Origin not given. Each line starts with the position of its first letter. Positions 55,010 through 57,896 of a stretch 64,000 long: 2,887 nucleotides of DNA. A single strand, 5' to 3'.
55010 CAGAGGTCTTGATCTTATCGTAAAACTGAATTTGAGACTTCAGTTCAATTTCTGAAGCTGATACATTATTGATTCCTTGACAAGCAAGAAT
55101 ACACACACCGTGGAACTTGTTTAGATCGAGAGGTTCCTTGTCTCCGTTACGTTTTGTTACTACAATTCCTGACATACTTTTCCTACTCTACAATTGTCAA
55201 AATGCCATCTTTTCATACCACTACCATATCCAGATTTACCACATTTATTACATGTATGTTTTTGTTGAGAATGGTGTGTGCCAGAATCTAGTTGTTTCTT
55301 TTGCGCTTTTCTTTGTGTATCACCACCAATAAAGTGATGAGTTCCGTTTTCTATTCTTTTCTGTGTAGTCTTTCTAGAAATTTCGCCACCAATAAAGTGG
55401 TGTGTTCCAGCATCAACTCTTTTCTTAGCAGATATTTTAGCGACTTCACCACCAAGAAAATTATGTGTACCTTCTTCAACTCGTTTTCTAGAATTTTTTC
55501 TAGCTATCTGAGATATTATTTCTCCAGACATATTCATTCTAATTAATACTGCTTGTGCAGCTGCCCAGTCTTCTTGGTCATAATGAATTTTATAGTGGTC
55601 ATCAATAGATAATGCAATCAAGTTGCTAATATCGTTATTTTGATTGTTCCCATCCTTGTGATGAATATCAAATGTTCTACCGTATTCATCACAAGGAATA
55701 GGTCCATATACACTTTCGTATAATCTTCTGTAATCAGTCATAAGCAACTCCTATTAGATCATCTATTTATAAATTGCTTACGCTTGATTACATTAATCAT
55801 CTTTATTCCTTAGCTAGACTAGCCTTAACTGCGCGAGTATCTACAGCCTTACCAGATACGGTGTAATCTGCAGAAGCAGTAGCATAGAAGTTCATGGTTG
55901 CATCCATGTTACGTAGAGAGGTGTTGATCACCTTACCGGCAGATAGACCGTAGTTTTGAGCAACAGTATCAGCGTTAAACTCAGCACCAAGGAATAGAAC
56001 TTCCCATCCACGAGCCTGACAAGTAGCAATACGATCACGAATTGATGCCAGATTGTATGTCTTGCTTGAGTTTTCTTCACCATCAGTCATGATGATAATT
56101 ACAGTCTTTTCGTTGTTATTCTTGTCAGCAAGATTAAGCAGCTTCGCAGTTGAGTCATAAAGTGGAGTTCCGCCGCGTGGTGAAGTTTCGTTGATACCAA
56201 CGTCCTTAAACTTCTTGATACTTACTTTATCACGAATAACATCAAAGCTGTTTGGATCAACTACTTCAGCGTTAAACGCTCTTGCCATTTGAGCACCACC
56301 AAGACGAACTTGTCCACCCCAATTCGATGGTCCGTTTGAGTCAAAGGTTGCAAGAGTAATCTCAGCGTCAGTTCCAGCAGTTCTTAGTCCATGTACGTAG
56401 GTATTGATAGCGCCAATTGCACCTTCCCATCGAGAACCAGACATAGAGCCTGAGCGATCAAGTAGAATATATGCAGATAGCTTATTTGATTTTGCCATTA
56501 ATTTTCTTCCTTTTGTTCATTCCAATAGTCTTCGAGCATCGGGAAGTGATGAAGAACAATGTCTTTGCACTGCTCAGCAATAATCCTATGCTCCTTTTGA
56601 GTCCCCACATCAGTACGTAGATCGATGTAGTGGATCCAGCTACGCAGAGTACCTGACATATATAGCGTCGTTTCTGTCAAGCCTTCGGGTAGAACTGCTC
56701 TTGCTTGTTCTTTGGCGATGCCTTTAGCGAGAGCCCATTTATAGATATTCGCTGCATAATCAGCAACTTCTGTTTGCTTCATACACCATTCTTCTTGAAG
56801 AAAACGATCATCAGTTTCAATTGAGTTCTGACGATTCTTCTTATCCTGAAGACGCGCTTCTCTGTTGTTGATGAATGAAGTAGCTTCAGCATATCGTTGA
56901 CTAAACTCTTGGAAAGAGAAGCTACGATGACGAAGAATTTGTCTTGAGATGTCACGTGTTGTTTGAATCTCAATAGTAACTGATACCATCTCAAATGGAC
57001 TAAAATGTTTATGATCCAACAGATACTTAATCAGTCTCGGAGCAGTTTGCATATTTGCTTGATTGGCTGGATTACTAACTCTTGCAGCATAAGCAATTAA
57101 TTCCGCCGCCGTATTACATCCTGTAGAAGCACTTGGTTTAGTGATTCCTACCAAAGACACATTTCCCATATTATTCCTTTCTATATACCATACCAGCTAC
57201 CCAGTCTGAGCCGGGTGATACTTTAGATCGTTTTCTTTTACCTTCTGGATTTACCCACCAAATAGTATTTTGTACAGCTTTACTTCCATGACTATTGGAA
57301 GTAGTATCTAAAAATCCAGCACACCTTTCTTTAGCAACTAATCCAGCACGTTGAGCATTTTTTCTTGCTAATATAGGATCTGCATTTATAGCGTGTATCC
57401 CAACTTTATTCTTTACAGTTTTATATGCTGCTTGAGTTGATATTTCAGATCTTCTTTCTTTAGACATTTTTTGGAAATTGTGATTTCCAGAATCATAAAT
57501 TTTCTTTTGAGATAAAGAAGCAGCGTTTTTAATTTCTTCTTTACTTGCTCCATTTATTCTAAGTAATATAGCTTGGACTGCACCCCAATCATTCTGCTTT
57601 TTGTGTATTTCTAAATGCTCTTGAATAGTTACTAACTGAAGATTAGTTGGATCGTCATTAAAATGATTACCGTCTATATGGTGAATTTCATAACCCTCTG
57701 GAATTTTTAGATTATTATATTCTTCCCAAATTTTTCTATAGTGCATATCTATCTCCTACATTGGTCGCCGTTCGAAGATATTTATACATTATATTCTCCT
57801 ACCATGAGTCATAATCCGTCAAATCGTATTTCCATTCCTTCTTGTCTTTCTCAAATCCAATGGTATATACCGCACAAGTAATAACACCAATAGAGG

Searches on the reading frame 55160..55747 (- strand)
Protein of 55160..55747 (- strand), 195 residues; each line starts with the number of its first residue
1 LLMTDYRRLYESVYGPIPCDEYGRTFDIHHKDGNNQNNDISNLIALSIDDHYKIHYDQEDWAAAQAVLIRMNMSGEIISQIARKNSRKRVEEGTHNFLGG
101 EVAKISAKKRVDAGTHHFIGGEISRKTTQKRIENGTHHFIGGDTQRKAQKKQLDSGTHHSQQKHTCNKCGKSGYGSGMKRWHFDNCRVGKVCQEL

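Call 46: search_protein_families(library=phrogs, proteins=[window:55160-55747:-], max_evalue=0.00001)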
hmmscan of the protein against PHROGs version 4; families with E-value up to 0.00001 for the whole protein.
window:55160-55747:- (195 aa): 3 families
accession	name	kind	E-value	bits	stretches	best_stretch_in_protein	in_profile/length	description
phrog_12324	-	DNA, RNA and nucleotide metabolism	3.9e-38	132.6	2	5-89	2-86/269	intron-like DNA endonuclease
phrog_15471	-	DNA, RNA and nucleotide metabolism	2.4e-07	31.8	1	25-172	50-111/183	HNH endonuclease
phrog_7545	-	DNA, RNA and nucleotide metabolism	1.2e-06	29.8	1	23-63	101-141/160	HNH endonuclease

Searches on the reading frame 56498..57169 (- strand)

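Call 46: search_protein_families(library=phrogs, proteins=[window:56498-57169:-], max_evalue=0.00001)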
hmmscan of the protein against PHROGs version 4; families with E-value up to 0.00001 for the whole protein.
window:56498-57169:- (223 aa): 3 families
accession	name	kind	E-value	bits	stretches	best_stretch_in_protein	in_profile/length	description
phrog_85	-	DNA, RNA and nucleotide metabolism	1.7e-71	242.9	1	4-218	373-585/866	thymidylate synthase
phrog_10644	-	DNA, RNA and nucleotide metabolism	1.1e-47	163.1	1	65-212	2-150/160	thymidylate synthase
phrog_22708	-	DNA, RNA and nucleotide metabolism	6e-12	46.5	1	10-96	29-126/242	thymidylate synthase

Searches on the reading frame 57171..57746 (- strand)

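Call 46: search_protein_families(library=phrogs, proteins=[window:57171-57746:-], max_evalue=0.00001)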
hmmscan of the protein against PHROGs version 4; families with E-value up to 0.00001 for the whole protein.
window:57171-57746:- (191 aa): 7 families
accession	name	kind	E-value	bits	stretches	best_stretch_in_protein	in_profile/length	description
phrog_12324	-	DNA, RNA and nucleotide metabolism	4e-13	50.6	1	1-81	1-84/269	intron-like DNA endonuclease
phrog_1891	-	DNA, RNA and nucleotide metabolism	4e-09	37.3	1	4-51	169-215/255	HNH endonuclease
phrog_15471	-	DNA, RNA and nucleotide metabolism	1.1e-08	36.1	1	3-52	35-84/183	HNH endonuclease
phrog_59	-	DNA, RNA and nucleotide metabolism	1.2e-07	32.5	1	6-137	195-322/423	HNH endonuclease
phrog_7545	-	DNA, RNA and nucleotide metabolism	4.9e-07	31.1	1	8-53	93-138/160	HNH endonuclease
phrog_14913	-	DNA, RNA and nucleotide metabolism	2.8e-06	28.4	1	15-74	55-114/149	HNH endonuclease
phrog_4578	-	DNA, RNA and nucleotide metabolism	5.1e-06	27.4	1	5-45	17-56/130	HNH endonuclease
